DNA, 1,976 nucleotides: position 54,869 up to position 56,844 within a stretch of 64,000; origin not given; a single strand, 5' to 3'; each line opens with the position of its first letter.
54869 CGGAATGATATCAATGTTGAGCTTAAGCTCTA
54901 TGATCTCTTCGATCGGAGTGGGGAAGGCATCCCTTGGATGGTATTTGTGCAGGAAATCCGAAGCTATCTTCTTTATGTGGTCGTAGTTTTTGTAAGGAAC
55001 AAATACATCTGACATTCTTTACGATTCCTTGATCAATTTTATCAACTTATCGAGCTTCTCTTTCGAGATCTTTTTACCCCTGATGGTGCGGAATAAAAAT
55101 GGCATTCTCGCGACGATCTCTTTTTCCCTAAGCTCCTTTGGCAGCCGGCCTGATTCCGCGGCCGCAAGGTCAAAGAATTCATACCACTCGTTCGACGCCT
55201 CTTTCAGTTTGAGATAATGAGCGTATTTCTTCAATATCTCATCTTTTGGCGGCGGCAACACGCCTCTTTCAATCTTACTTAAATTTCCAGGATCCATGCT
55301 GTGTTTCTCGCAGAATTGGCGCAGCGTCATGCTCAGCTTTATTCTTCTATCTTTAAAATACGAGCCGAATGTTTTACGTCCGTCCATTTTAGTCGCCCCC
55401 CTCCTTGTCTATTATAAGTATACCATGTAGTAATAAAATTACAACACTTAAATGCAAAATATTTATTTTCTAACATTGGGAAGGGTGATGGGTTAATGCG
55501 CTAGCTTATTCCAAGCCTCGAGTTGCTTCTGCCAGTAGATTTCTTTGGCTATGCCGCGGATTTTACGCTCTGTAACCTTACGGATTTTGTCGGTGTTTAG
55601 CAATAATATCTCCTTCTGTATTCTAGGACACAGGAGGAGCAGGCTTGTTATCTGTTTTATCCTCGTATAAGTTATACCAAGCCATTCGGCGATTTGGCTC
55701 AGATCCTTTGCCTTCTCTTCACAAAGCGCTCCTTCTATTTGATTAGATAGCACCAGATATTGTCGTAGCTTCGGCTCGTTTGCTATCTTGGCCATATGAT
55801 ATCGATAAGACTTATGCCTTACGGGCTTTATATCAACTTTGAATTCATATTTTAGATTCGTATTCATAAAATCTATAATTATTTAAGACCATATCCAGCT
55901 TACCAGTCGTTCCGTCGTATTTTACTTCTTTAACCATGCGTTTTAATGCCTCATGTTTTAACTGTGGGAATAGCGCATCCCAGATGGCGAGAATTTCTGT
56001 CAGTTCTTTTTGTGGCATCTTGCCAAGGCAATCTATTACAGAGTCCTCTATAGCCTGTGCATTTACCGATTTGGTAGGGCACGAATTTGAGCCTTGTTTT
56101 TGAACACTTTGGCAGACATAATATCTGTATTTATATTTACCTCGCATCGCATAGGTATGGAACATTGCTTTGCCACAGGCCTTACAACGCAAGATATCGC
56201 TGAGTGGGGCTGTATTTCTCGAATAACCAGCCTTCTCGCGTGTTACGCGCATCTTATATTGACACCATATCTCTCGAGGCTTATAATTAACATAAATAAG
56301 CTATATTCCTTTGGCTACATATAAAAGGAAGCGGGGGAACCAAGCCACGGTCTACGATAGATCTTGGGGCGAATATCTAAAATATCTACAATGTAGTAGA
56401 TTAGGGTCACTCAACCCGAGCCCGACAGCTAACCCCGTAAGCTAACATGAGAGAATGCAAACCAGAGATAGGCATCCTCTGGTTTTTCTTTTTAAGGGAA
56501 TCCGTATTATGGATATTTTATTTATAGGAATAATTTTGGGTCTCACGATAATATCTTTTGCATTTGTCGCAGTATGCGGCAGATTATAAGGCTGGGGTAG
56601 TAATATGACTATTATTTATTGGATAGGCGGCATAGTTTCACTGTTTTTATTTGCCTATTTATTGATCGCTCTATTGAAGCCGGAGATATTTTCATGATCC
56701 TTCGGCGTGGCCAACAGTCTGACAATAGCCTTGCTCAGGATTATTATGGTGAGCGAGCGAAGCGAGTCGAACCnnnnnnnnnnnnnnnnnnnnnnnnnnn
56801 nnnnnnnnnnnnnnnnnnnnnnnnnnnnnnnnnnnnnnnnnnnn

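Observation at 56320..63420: kdp operon under a candidate c-di-AMP riboswitch, with a leader micro-peptide and a kinase-less KdpD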

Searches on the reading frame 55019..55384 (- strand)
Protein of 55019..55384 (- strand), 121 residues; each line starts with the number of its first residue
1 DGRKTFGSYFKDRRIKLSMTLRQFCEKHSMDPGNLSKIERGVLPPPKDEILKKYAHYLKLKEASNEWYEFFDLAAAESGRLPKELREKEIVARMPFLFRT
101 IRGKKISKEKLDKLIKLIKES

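Call 57: search_protein_families(library=pfam, proteins=[window:55019-55384:-], max_evalue=0.01)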
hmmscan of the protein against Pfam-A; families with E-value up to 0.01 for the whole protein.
window:55019-55384:- (121 aa): 3 families
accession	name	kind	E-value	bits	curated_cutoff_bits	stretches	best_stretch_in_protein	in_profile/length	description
PF01381.28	HTH_3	-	9.1e-07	29.3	23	1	11-61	2-51/55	Helix-turn-helix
PF13560.12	HTH_31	-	0.00013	22.7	27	1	6-62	2-58/64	Helix-turn-helix domain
PF12844.13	HTH_19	-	0.00016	22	30.2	1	11-61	5-54/64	Helix-turn-helix domain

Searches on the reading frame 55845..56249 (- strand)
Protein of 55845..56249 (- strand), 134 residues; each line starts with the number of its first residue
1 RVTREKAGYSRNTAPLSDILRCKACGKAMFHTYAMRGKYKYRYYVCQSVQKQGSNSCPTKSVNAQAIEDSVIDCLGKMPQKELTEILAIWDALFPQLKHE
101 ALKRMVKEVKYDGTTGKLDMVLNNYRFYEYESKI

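Call 57: search_protein_families(library=pfam, proteins=[window:55845-56249:-], max_evalue=0.01)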
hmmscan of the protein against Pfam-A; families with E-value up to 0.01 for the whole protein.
window:55845-56249:- (134 aa): 1 family
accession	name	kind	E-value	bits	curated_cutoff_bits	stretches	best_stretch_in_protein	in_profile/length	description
PF13408.12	Zn_ribbon_recom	-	6.8e-13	49.2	25.3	1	15-73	1-55/58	Recombinase zinc beta ribbon domain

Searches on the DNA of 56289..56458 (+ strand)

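Call 35: build_rna_model(alignment_id=A2)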
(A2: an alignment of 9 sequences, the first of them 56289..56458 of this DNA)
Model R1 built from alignment A2 (9 sequences, 195 columns); structure: RNAalifold consensus.
model positions 166; base pairs 36; branch points 3; effective number of sequences 2.43; information 0.59 bits per position. Calibrated on 0.2 Mb of random sequence (short: E-values are rough).
structure used (alignment columns):
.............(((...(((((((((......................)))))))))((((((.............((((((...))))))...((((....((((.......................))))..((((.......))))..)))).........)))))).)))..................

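Call 37: search_with_rna_model(model_id=R1, sources=[L001, L002, L003, L004, L005, L006, L007, L008, L009, L010, L011, L012, L013, L014, L015, L016, L017, L018, L019, L020, L021, L022, L023, L024, L025, L026, L027, L028, L029, L030, L031, L032, L033, L034, L035, L036, L037, L038, L039, L040, L041, L042, L043, L044, L045, L046, L047, L048, L049, L050, L051, L052, L053, L054, L055, L056, L057, L058, L059, L060, L061, L062, L063, L064, L065, L066, L067, L068, L069, L070, L071, L072, L073, L074, L075, L076, L077, L078, L079, L080, L081, L082, L083, L084, L085, L086, L087, L088, L089, L090, L091, L092, L093, L094, L095, L096, L097, L098, L099, L100], max_evalue=1)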
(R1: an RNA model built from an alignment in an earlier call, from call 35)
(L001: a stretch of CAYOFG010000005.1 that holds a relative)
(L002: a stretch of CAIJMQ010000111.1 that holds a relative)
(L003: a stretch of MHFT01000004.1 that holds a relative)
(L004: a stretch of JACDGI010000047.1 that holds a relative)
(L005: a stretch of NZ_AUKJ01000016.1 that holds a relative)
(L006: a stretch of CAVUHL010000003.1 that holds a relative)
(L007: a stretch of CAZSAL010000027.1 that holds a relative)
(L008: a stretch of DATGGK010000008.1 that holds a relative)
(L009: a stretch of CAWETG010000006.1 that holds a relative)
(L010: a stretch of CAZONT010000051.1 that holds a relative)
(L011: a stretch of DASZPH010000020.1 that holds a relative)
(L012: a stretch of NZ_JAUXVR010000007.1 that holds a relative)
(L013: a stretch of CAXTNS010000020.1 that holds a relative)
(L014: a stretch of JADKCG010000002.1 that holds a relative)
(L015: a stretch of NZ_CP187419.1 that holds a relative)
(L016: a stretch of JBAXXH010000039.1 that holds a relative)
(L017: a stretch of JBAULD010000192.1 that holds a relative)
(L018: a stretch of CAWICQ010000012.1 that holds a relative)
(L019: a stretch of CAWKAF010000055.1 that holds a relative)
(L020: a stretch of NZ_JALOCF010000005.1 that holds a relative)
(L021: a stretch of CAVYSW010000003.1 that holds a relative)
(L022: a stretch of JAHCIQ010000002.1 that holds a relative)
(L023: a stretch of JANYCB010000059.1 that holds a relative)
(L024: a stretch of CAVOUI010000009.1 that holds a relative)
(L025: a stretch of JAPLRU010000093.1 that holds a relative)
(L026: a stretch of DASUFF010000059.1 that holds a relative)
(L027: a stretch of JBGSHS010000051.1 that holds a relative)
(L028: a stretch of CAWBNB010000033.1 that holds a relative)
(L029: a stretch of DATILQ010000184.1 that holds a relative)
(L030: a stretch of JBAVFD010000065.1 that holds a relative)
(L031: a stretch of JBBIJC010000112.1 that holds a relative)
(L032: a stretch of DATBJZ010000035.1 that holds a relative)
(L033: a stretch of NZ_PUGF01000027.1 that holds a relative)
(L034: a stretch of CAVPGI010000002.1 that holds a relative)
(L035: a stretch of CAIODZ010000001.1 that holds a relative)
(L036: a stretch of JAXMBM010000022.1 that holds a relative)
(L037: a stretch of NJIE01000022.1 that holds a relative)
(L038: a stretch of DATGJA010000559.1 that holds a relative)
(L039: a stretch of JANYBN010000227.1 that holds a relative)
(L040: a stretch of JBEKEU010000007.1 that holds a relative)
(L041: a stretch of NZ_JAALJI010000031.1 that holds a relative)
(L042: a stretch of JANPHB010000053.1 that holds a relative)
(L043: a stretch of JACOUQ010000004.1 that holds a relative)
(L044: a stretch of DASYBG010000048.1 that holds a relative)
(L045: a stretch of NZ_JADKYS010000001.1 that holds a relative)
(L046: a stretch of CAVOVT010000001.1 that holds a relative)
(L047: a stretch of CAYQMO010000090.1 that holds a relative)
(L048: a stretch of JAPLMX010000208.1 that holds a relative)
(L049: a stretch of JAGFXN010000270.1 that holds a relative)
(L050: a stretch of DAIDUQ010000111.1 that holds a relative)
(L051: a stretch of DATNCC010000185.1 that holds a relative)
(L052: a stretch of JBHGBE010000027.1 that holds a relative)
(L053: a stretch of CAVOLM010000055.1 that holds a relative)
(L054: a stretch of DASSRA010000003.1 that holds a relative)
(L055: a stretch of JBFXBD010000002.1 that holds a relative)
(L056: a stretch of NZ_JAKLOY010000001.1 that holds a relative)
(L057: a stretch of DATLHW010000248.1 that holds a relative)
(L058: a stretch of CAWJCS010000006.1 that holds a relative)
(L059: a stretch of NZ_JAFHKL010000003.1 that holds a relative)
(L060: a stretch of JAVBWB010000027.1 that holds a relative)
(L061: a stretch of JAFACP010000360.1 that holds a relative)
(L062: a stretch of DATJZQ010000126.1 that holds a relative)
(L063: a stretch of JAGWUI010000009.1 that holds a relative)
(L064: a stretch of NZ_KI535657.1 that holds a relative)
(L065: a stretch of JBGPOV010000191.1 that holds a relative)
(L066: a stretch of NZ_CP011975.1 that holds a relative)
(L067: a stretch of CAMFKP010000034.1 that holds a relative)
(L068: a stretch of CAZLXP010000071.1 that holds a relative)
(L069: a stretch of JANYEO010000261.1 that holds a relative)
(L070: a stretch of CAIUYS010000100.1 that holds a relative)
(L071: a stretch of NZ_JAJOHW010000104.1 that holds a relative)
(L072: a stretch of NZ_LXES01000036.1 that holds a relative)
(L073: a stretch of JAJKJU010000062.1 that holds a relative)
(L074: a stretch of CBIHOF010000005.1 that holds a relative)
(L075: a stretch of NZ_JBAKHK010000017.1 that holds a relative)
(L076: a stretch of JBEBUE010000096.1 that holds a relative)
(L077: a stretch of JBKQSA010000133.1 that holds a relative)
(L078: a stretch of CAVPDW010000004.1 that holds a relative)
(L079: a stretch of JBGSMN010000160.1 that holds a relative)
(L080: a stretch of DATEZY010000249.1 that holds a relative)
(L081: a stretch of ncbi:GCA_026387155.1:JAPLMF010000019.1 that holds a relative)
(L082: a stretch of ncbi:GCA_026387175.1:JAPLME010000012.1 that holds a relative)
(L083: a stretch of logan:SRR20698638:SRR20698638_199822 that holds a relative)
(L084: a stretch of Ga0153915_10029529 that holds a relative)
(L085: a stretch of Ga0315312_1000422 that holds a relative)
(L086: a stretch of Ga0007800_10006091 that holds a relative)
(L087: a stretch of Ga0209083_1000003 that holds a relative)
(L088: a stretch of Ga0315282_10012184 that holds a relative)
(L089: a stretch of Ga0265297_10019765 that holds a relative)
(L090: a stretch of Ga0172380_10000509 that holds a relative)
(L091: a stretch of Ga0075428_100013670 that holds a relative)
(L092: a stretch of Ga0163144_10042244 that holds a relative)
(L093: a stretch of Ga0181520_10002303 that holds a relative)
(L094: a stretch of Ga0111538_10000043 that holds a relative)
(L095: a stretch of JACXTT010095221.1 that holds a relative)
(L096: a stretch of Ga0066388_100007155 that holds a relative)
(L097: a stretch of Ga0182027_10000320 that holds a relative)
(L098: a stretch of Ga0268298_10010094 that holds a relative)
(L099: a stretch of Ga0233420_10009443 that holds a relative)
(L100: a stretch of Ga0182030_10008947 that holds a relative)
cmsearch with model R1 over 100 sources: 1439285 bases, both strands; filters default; matches with E-value up to 1: 7.
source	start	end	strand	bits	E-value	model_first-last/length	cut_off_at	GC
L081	3159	3331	+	160.8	7.5e-45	1-166/166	no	0.42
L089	1007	1178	+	156.9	1.1e-43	1-166/166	no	0.43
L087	1799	1968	+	145.6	2.5e-40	1-166/166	no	0.41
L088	2142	2315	+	142.2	2.6e-39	1-166/166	no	0.48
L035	1518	1688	+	130.7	7.2e-36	1-166/166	no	0.51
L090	2085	2235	+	90.9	5.1e-24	1-166/166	no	0.58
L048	3119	3260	+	88.9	2e-23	1-166/166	no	0.56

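Call 38: search_with_rna_model(model_id=R1, sources=[window, L101, L102, L103, L104, L105, L106, L107, L108, L109, L110, L111, L112, L113, L114, L115, L116, L117, L118, L119, L120, L121, L122, L123, L124, L125, L126, L127, L128, L129, L130, L131, L132, L133, L134, L135, L136, L137, L138, L139, L140, L141, L142, L143, L144, L145, L146, L147, L148, L149, L150, L151, L152, L153, L154, L155, L156, L157, L158, L159, L160, L161, L162, L163], max_evalue=1)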
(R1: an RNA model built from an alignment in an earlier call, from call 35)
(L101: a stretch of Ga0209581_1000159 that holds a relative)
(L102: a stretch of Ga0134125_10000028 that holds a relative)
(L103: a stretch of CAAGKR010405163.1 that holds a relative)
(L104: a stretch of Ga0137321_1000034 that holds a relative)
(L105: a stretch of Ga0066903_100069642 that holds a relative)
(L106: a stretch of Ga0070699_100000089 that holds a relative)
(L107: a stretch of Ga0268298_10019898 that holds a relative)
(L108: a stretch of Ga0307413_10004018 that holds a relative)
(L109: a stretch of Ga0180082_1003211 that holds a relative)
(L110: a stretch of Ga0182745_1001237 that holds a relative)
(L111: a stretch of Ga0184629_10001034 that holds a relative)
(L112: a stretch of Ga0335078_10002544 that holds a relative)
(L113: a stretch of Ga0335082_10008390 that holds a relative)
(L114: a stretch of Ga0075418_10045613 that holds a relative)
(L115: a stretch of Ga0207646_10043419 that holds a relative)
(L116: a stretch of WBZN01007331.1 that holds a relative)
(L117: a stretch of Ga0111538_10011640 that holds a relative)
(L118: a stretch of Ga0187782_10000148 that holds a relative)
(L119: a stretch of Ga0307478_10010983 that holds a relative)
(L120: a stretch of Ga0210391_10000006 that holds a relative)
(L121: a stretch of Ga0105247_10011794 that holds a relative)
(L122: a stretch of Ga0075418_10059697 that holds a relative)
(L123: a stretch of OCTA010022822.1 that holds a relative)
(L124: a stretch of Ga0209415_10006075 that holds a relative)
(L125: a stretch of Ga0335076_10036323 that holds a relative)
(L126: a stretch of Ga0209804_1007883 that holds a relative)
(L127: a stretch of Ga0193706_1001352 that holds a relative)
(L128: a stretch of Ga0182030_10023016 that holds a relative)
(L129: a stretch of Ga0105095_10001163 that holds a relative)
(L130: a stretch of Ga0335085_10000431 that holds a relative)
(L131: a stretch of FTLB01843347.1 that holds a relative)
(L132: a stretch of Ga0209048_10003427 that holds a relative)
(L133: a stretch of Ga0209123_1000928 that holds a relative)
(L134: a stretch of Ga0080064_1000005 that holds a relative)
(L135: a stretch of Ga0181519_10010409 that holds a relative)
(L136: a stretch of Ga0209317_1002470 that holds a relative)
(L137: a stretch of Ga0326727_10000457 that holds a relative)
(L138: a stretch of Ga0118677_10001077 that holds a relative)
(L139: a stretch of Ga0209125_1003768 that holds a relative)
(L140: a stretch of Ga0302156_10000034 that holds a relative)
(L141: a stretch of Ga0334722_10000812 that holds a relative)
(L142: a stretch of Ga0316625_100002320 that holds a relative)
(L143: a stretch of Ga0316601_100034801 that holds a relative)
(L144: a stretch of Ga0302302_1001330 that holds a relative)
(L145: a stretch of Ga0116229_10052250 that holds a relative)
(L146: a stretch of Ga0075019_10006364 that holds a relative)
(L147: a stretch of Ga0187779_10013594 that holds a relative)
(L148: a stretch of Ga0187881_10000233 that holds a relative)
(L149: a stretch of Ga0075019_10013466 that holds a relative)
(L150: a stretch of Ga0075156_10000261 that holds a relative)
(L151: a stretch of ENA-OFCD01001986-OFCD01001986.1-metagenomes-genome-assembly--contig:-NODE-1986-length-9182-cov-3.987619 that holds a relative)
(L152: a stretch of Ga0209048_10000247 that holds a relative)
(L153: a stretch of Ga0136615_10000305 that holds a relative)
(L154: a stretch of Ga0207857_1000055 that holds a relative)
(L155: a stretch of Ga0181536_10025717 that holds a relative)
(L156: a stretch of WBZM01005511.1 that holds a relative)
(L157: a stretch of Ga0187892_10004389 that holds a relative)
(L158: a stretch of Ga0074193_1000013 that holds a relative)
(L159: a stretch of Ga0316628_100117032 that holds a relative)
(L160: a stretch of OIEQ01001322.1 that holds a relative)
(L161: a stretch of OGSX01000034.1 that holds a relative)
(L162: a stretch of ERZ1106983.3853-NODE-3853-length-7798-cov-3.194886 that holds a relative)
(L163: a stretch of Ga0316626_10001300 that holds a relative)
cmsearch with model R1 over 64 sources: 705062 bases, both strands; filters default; matches with E-value up to 1: 2.
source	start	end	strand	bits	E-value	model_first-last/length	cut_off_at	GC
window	56289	56458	+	160.4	5e-45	1-166/166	no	0.44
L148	1378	1547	+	140.1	5.5e-39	1-166/166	no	0.49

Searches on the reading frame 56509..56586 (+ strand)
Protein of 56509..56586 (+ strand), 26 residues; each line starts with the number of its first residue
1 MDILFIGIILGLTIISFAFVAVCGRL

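Call 7: search_protein_families(library=pfam, proteins=[window:56509-56586:+], max_evalue=0.01)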
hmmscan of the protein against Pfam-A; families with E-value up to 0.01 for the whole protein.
window:56509-56586:+ (26 aa): 0 families

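Call 19: search_protein_families(library=ncbifam, proteins=[window:56509-56586:+], max_evalue=1)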
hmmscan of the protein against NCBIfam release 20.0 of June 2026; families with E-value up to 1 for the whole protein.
window:56509-56586:+ (26 aa): 0 families

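Call 60: list_cluster_members(proteins=[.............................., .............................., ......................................, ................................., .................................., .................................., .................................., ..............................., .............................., window:56509-56586:+])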
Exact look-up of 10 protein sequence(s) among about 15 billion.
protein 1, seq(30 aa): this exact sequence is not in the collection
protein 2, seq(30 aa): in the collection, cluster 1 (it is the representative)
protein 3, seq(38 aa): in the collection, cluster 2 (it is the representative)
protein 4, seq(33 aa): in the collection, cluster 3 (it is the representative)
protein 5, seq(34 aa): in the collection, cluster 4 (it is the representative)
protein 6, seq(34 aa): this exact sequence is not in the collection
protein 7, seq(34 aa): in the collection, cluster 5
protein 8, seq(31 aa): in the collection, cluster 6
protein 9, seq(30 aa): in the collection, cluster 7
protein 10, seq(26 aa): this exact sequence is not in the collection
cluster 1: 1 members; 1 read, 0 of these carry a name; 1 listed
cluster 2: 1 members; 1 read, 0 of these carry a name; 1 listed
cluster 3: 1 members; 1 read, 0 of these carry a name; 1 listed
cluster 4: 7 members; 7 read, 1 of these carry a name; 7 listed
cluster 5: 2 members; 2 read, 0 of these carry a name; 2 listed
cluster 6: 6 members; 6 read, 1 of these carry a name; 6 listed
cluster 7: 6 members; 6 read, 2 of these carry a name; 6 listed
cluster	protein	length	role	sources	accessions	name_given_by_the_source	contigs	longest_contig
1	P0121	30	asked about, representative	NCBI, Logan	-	-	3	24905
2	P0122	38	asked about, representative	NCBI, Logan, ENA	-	-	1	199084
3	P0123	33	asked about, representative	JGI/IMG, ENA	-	-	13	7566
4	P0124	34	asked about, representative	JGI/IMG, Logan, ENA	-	-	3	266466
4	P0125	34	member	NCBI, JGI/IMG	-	hypothetical protein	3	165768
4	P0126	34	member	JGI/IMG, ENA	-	-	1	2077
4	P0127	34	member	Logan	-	-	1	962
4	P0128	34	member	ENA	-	-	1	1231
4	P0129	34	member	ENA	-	-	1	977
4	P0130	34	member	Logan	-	-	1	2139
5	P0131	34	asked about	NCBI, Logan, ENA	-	-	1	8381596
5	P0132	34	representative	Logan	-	-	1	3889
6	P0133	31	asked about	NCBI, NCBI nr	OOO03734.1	MAG: hypothetical protein USCGTAYLOR_00013 [Chromatiales bacterium USCg_Taylor]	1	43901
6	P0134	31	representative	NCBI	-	-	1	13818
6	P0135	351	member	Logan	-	-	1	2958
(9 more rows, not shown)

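Call 61: search_protein_families(library=pfam, alignment_id=A3, max_evalue=1)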
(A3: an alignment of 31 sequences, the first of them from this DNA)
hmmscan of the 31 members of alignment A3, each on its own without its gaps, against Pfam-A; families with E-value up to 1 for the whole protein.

A. member 1, seq(26 aa): 2 families
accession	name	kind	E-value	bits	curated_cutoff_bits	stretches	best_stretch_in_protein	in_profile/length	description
PF05473.18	UL45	-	0.44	10.6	27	1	3-21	46-64/191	UL45 protein, carbohydrate-binding C-type lectin-like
PF15957.10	Comm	-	0.71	10.6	27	1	2-22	8-28/110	Commissureless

B. families by the number of members that match (of 31 scanned): 9 families
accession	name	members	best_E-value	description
PF15957.10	Comm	5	0.18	Commissureless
PF19258.4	KxYKxGKxW_sig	1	0.043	KxYKxGKxW signal peptide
PF24191.1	Mycobacteriophage_TM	1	0.079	Mycobacteriophage protein with transmembrane helix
PF11120.13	CBP_BcsF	1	0.13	Cellulose biosynthesis protein BcsF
PF03554.18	Herpes_UL73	1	0.14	UL73 viral envelope glycoprotein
PF02060.20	ISK_Channel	1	0.27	Slow voltage-gated potassium channel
PF05473.18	UL45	1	0.44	UL45 protein, carbohydrate-binding C-type lectin-like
PF03597.20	FixS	1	0.73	Cytochrome oxidase maturation protein cbb3-type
PF24418.1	DUF7550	1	0.82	Family of unknown function (DUF7550)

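Call 62: search_protein_families(library=ncbifam, alignment_id=A3, max_evalue=1)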
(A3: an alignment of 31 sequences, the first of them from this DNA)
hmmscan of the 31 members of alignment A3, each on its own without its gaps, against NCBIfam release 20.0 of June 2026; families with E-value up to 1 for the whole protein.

A. member 1, seq(26 aa): 0 families

B. families by the number of members that match (of 31 scanned): 7 families
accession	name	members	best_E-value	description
TIGR02537.2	arch_flag_Nterm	2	0.089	archaellin/type IV pilin N-terminal domain-containing protein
TIGR00847.1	ccoS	2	0.54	cbb3-type cytochrome oxidase assembly protein CcoS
NF000025.1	MFS_efflux_tcmA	1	0.033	tetracenomycin C efflux MFS transporter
TIGR03715.1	KxYKxGKxW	1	0.092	KxYKxGKxW signal peptide domain-containing protein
NF005783.0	PRK07597.9-4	1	0.13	preprotein translocase subunit SecE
TIGR04033.1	export_SdpB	1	0.18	sporulation-delaying protein SdpB family protein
NF041476.1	membrane_YldA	1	0.63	small membrane protein YldA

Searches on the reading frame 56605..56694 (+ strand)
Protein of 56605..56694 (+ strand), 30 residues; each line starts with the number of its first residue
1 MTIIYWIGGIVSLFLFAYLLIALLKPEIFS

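Call 7: search_protein_families(library=pfam, proteins=[window:56605-56694:+], max_evalue=0.01)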
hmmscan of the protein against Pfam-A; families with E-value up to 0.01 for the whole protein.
window:56605-56694:+ (30 aa): 1 family
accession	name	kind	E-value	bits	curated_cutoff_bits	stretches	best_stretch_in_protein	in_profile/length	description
PF09604.15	Potass_KdpF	-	2.4e-07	30.9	21.2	1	6-27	1-22/24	F subunit of K+-transporting ATPase (Potass_KdpF)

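Call 19: search_protein_families(library=ncbifam, proteins=[window:56605-56694:+], max_evalue=1)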
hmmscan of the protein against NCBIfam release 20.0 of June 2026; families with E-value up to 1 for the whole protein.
window:56605-56694:+ (30 aa): 3 families
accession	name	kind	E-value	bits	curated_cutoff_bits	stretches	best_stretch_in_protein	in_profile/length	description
TIGR02115.1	potass_kdpF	equivalog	1.1e-08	34.7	26.85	1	6-29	1-24/24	K(+)-transporting ATPase subunit F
NF011342.0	PRK14759.1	equivalog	5.2e-05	23.3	53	1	1-29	1-29/29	K(+)-transporting ATPase subunit F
NF011326.0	PRK14740.1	equivalog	0.014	15.1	57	1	1-25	1-25/29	K(+)-transporting ATPase subunit F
